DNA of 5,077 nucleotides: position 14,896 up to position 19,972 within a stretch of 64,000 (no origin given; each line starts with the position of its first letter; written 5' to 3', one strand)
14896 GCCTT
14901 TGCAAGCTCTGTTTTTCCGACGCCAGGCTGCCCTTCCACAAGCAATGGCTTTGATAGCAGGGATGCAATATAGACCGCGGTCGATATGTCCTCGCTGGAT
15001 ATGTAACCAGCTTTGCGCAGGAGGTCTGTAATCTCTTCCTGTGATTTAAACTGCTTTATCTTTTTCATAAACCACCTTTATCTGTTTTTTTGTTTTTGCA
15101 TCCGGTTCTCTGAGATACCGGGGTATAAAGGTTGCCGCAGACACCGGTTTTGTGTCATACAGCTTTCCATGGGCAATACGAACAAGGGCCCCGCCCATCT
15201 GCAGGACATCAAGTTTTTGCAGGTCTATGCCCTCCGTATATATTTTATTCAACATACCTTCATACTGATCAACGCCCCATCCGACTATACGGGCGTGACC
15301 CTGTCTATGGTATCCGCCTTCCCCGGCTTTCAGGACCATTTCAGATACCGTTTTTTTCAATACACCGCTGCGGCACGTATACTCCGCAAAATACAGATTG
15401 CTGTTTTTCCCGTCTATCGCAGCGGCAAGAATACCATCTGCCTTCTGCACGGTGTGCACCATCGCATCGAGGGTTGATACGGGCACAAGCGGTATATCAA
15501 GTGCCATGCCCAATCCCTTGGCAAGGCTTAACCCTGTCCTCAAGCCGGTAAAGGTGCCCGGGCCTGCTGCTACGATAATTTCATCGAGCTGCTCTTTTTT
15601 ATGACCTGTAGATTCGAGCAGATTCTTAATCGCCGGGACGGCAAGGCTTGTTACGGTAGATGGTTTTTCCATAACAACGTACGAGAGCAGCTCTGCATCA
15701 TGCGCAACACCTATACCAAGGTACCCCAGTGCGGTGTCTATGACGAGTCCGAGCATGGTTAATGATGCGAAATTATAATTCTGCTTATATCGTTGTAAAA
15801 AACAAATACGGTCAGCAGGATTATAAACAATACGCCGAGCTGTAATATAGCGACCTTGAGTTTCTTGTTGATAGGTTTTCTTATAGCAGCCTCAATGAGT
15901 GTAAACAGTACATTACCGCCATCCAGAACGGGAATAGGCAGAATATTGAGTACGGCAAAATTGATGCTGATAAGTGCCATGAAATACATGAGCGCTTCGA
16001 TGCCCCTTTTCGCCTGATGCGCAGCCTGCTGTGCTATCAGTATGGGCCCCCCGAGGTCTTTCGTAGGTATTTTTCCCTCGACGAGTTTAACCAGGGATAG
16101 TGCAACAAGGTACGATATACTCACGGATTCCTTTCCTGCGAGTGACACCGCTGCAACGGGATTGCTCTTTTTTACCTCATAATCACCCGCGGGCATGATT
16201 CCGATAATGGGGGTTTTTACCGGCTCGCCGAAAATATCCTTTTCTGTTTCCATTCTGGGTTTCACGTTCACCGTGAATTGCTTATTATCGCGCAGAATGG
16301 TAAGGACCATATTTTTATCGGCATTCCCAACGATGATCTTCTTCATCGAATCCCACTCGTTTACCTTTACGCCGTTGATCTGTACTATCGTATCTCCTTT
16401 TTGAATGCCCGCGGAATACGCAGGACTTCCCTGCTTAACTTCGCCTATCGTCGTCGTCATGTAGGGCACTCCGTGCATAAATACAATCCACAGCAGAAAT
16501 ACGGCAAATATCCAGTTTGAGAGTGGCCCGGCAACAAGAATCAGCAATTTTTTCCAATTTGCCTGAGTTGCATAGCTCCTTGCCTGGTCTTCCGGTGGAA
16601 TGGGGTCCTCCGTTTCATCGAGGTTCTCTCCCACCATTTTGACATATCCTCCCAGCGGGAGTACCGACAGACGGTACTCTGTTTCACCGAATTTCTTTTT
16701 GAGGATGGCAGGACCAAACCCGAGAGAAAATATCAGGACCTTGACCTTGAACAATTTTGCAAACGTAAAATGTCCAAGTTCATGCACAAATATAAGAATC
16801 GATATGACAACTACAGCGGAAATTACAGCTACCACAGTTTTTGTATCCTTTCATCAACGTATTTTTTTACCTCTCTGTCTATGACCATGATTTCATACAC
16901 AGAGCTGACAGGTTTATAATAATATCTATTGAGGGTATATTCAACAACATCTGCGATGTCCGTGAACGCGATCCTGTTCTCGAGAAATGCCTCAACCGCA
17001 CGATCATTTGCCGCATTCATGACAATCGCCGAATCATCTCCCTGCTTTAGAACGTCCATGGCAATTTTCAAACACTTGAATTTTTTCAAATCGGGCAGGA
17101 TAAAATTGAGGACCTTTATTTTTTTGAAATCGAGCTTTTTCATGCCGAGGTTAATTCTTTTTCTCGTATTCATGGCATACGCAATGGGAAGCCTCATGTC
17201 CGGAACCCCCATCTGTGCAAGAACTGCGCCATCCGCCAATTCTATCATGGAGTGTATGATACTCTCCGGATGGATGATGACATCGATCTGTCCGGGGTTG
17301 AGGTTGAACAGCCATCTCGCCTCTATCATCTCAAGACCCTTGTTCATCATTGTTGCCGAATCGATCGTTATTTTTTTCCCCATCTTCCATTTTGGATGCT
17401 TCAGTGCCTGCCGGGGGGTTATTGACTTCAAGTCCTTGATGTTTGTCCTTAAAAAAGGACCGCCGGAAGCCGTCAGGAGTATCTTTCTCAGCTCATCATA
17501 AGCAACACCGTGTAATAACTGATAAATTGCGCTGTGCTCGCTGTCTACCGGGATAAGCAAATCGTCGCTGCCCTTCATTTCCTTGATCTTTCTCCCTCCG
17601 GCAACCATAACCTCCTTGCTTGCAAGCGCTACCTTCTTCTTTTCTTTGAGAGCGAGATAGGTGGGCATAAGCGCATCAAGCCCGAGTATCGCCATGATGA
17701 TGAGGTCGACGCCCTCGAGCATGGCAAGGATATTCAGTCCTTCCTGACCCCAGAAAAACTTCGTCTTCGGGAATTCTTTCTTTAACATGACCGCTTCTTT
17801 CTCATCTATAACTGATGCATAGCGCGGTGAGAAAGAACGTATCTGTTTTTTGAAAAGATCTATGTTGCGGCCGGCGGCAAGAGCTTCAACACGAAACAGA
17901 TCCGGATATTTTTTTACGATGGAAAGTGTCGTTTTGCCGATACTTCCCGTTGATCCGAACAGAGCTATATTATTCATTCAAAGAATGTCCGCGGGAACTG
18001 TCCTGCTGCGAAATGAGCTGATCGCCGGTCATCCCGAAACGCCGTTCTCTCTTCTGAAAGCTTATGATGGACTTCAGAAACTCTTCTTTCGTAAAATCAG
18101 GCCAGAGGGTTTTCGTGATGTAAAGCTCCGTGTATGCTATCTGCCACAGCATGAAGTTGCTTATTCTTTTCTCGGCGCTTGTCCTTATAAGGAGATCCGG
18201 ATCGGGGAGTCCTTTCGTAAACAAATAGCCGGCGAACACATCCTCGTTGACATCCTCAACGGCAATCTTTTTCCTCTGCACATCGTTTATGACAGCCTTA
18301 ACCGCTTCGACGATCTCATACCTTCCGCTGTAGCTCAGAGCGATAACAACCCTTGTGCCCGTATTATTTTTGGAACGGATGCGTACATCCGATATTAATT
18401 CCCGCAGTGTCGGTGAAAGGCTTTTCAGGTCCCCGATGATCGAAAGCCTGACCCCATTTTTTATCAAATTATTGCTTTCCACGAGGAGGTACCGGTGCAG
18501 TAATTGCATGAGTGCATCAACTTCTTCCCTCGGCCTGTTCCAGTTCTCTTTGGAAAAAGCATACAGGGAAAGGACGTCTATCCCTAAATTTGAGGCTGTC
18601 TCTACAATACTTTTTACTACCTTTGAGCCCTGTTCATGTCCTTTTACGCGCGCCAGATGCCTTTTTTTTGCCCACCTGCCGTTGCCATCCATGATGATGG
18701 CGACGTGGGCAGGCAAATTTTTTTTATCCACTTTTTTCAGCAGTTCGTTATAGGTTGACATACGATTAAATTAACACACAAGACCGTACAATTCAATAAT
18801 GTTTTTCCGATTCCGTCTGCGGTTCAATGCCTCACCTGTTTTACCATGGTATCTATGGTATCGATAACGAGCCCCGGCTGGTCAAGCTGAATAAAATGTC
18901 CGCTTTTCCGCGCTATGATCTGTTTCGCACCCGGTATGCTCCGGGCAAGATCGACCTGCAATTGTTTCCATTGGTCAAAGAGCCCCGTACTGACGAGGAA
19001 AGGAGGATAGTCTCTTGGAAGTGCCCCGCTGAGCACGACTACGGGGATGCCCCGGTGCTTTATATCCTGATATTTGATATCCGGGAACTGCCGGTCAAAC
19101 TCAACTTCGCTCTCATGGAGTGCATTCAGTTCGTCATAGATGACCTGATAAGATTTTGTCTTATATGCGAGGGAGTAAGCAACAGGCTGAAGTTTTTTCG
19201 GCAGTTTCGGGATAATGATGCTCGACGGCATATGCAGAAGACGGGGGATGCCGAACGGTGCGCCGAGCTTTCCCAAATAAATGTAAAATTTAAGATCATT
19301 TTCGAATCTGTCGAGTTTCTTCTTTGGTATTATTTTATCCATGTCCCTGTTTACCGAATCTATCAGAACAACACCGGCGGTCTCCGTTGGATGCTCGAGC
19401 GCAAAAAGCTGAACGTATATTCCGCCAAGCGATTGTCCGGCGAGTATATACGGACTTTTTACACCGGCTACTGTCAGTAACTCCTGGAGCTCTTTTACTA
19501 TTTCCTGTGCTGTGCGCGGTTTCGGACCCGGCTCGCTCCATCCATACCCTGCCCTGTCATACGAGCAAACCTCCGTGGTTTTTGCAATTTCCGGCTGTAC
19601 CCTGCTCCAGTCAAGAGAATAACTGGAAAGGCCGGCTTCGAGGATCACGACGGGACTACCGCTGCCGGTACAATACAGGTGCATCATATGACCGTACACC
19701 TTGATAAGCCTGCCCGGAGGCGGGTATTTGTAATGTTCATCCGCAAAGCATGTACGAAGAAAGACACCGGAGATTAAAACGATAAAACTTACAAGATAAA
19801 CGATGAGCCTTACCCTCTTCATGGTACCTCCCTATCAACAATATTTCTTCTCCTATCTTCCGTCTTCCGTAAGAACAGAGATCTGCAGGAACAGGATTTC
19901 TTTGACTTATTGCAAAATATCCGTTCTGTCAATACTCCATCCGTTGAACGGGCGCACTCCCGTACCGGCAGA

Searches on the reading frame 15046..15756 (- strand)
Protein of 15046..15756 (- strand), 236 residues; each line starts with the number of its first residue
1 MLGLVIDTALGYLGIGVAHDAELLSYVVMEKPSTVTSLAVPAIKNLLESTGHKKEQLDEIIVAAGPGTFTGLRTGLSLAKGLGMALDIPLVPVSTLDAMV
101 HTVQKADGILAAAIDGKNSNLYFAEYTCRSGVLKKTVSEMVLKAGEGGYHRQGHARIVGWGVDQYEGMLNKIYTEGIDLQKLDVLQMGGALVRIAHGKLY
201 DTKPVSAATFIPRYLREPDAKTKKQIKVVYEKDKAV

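Call 10: search_protein_families(library=pfam, proteins=[window:15046-15756:-], max_evalue=0.001)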
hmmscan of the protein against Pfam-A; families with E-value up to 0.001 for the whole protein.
window:15046-15756:- (236 aa): 1 family
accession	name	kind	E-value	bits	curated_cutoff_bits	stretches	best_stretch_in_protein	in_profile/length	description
PF00814.31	TsaD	-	1.9e-25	90.5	24.8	1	40-145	34-145/264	tRNA N6-adenosine threonylcarbamoyltransferase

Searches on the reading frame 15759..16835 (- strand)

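Call 10: search_protein_families(library=pfam, proteins=[window:15759-16835:-], max_evalue=0.001)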
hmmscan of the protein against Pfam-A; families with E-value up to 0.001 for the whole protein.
window:15759-16835:- (358 aa): 5 families
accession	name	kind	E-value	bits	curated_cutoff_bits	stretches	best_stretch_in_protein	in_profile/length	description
PF02163.28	Peptidase_M50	-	2.2e-62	210.7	27.2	1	7-341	2-221/221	Peptidase family M50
PF13180.12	PDZ_2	-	1.9e-10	41.3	27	1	129-192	15-79/80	PDZ domain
PF17820.7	PDZ_6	-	2.6e-10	40.3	27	1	130-182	2-54/54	PDZ domain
PF00595.29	PDZ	-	2.4e-08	34.7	23.2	1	127-169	26-68/81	PDZ domain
PF14685.13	PDZ_Tricorn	-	2.4e-06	27.9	25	1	134-187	28-84/88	Tricorn protease PDZ domain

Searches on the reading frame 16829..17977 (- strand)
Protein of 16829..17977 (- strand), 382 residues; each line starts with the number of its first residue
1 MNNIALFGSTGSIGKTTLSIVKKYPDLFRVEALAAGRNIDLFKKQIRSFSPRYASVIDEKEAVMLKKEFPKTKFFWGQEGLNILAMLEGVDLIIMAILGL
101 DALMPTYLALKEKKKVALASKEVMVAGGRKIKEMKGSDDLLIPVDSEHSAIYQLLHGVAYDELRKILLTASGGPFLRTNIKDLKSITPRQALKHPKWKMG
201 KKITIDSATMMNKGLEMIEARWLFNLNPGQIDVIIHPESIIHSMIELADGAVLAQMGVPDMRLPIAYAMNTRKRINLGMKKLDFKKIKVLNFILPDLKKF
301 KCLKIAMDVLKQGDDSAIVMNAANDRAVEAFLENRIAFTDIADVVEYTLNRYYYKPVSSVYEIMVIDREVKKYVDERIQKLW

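Call 10: search_protein_families(library=pfam, proteins=[window:16829-17977:-], max_evalue=0.001)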
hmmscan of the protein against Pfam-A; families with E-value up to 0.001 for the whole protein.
window:16829-17977:- (382 aa): 3 families
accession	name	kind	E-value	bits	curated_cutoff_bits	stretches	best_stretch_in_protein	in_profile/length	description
PF08436.17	DXP_redisom_C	-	2.7e-39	133.6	26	1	141-224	1-84/84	1-deoxy-D-xylulose 5-phosphate reductoisomerase C-terminal domain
PF02670.22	DXP_reductoisom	-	3.7e-35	121.9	21.7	1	4-128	1-129/129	1-deoxy-D-xylulose 5-phosphate reductoisomerase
PF13288.12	DXPR_C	-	4.3e-35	120.9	27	1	256-372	1-114/115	DXP reductoisomerase C-terminal domain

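Call 20: list_cluster_members(proteins=[P0003, P0001, window:16829-17977:-])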
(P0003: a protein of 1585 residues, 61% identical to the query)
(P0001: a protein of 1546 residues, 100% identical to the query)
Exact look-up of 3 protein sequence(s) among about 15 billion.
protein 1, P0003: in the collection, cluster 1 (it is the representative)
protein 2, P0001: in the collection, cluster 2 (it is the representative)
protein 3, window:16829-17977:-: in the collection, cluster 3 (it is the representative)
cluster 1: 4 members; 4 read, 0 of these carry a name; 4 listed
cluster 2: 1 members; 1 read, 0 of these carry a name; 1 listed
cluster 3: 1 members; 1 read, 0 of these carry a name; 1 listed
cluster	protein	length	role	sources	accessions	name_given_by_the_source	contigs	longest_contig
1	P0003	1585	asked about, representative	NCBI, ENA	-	-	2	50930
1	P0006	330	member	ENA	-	-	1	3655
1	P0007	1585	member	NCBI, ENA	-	-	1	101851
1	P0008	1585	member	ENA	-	-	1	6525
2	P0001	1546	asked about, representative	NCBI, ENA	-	-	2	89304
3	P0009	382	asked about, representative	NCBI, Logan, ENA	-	-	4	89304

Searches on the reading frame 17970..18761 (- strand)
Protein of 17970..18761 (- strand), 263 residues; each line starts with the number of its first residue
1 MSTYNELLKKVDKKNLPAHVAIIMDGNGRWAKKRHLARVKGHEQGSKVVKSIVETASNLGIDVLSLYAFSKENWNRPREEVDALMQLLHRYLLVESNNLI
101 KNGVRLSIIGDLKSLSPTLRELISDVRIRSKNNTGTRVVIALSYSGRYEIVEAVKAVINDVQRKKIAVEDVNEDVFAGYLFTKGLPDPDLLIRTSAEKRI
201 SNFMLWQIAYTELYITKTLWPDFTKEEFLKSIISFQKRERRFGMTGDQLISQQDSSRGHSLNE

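Call 10: search_protein_families(library=pfam, proteins=[window:17970-18761:-], max_evalue=0.001)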
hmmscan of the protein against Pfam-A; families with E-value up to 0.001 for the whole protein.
window:17970-18761:- (263 aa): 1 family
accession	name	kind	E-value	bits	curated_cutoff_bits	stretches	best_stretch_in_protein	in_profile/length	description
PF01255.24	Prenyltransf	-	4.2e-83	278.7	27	1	23-243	1-219/219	Putative undecaprenyl diphosphate synthase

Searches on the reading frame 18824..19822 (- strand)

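Call 10: search_protein_families(library=pfam, proteins=[window:18824-19822:-], max_evalue=0.001)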
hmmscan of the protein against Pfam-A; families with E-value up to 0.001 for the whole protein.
window:18824-19822:- (332 aa): 3 families
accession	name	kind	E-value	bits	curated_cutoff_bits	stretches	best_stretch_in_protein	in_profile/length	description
PF00561.26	Abhydrolase_1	-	1.2e-13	51.8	25.8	1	57-175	1-126/245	alpha/beta hydrolase fold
PF12697.13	Abhydrolase_6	-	7.7e-11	43.5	26.3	1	64-321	6-216/217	Alpha/beta hydrolase family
PF12146.15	Hydrolase_4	-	5.6e-07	29.5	27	1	83-154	32-107/239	Serine aminopeptidase, S33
